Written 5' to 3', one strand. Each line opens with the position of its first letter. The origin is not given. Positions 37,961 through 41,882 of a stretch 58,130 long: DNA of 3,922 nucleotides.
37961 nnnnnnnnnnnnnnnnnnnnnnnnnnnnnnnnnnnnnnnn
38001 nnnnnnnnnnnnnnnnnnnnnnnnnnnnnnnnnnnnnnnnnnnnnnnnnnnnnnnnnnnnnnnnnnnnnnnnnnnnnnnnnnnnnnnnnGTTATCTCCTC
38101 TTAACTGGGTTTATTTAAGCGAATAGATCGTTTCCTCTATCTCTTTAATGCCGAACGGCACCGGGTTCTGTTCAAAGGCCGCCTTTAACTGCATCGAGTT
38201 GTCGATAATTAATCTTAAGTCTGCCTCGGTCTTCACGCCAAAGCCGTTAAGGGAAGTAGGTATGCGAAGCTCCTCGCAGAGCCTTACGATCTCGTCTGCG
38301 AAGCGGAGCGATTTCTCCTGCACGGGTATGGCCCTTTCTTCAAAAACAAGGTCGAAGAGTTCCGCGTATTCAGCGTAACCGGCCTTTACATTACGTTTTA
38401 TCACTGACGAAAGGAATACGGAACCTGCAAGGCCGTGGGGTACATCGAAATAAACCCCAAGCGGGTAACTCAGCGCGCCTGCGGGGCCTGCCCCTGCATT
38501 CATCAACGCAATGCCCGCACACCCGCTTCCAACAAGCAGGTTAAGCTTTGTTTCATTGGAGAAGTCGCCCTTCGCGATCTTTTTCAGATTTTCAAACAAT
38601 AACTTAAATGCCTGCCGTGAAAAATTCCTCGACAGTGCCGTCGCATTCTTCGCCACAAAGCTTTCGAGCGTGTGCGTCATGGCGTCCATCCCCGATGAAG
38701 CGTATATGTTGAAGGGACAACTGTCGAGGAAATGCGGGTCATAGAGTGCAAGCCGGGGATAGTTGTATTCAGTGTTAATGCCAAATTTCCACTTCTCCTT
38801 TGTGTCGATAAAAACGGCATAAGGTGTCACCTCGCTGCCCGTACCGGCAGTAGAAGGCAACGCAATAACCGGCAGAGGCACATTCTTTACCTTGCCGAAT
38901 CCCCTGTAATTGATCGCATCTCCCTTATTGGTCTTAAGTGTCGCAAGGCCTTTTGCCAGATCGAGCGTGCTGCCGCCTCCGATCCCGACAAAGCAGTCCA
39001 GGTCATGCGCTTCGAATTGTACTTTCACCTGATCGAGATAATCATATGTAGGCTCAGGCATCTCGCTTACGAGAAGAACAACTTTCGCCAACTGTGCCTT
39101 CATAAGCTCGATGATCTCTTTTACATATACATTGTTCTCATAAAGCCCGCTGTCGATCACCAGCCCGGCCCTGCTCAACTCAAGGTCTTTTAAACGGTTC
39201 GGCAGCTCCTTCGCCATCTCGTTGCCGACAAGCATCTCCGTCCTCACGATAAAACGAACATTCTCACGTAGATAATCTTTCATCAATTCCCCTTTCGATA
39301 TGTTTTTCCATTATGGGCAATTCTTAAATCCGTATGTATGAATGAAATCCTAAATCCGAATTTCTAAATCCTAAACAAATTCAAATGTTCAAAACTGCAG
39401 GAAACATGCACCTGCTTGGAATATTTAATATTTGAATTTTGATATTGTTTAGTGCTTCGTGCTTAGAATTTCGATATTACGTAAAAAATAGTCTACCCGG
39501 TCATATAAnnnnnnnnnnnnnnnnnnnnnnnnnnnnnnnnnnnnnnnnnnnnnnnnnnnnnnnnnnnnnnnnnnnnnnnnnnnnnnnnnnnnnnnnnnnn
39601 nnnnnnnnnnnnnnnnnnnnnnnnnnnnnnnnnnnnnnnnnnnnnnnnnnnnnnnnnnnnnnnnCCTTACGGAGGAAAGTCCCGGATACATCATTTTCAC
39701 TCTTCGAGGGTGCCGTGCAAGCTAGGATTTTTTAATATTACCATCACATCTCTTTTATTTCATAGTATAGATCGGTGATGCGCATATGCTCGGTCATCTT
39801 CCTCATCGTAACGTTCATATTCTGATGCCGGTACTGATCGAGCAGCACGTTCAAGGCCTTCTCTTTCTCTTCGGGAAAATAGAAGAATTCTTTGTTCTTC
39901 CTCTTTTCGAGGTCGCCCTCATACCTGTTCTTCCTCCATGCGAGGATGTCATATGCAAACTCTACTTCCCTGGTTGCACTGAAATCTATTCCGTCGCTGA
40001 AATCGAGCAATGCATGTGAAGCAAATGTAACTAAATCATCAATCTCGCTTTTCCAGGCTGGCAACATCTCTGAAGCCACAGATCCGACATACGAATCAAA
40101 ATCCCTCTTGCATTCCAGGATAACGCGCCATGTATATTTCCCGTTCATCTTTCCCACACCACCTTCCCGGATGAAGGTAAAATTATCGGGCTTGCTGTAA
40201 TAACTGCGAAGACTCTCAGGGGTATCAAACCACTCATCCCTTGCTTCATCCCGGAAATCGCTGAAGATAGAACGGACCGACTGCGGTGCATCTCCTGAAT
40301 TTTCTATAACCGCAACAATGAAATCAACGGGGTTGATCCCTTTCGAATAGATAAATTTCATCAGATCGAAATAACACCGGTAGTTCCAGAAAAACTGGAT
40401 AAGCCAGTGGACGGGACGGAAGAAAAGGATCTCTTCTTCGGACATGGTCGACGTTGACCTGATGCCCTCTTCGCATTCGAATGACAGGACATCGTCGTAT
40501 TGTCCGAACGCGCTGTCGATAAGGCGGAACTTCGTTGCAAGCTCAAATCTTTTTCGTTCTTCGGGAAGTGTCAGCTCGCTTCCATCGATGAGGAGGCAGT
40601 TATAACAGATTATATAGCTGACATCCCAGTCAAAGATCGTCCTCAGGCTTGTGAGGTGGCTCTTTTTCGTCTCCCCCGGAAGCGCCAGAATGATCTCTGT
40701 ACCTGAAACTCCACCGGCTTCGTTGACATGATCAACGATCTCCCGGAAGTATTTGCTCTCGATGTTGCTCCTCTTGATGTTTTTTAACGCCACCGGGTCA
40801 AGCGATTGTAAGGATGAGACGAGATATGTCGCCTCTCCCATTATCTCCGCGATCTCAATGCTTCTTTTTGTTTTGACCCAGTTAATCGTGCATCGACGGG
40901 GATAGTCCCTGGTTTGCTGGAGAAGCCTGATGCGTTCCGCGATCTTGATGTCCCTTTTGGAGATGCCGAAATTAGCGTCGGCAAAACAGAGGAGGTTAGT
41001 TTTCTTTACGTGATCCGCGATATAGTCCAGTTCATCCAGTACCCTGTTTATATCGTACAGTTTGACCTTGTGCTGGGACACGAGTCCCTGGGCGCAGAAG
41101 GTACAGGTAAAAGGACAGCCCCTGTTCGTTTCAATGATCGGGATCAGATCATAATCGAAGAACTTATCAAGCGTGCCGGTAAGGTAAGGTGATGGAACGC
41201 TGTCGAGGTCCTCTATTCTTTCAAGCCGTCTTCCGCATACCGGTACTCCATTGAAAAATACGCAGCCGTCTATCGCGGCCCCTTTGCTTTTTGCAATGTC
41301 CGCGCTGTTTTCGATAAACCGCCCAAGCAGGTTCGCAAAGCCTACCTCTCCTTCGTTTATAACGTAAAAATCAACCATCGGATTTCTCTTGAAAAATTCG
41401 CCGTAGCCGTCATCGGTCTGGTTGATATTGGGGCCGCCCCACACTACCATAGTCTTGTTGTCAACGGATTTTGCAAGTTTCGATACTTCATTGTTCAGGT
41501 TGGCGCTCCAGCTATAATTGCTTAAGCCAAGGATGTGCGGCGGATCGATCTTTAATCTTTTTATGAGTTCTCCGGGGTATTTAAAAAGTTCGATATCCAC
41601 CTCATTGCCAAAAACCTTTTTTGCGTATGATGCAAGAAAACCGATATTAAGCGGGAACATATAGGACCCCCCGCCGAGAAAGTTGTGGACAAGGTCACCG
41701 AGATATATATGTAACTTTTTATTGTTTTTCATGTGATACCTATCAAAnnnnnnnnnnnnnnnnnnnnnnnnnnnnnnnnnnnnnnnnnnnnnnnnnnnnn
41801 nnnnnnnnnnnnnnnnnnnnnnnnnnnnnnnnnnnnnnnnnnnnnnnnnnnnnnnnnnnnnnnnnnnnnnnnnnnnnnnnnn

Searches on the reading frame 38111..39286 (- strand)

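Call 68: search_protein_families(library=pfam, proteins=[window:38111-39286:-], max_evalue=0.00001)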
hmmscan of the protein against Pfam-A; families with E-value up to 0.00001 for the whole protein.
window:38111-39286:- (391 aa): 3 families
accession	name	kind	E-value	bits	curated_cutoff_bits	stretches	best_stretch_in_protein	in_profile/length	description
PF00465.25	Fe-ADH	-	2.8e-36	125.1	31.3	1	16-184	2-168/168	Iron-containing alcohol dehydrogenase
PF25137.1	ADH_Fe_C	-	3.3e-31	108.9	27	1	196-387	2-190/194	Fe-containing alcohol dehydrogenase family, C-terminal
PF13685.12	Fe-ADH_2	-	5.8e-08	33.3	28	1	20-117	2-96/149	Iron-containing alcohol dehydrogenase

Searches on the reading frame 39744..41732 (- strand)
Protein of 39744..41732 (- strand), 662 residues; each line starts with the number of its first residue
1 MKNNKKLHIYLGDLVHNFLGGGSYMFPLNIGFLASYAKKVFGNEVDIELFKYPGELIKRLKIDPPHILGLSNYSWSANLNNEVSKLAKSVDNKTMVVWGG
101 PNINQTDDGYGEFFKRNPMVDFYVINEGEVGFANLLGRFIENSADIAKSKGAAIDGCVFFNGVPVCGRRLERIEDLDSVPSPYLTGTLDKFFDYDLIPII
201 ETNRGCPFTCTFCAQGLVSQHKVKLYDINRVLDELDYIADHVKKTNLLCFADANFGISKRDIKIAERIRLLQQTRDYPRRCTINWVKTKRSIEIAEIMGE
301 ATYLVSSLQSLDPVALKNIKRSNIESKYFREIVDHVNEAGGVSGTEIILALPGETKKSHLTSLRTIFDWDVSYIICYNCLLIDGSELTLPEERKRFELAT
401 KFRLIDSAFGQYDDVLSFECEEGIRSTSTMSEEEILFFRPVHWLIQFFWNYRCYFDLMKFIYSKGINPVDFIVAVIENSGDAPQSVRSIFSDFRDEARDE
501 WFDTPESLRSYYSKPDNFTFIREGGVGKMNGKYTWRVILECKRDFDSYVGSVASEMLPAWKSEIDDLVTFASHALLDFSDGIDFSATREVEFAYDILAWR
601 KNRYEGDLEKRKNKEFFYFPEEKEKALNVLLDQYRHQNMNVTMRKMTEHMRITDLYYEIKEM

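Call 68: search_protein_families(library=pfam, proteins=[window:39744-41732:-], max_evalue=0.00001)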
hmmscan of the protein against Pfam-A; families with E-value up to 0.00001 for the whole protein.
window:39744-41732:- (662 aa): 2 families
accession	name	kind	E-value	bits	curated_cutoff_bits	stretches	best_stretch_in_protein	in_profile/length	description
PF04055.27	Radical_SAM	-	6.3e-12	46.4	29.5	1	201-358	2-158/166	Radical SAM superfamily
PF02310.24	B12-binding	-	2.6e-06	27.7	32.1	1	23-135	10-120/121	B12 binding domain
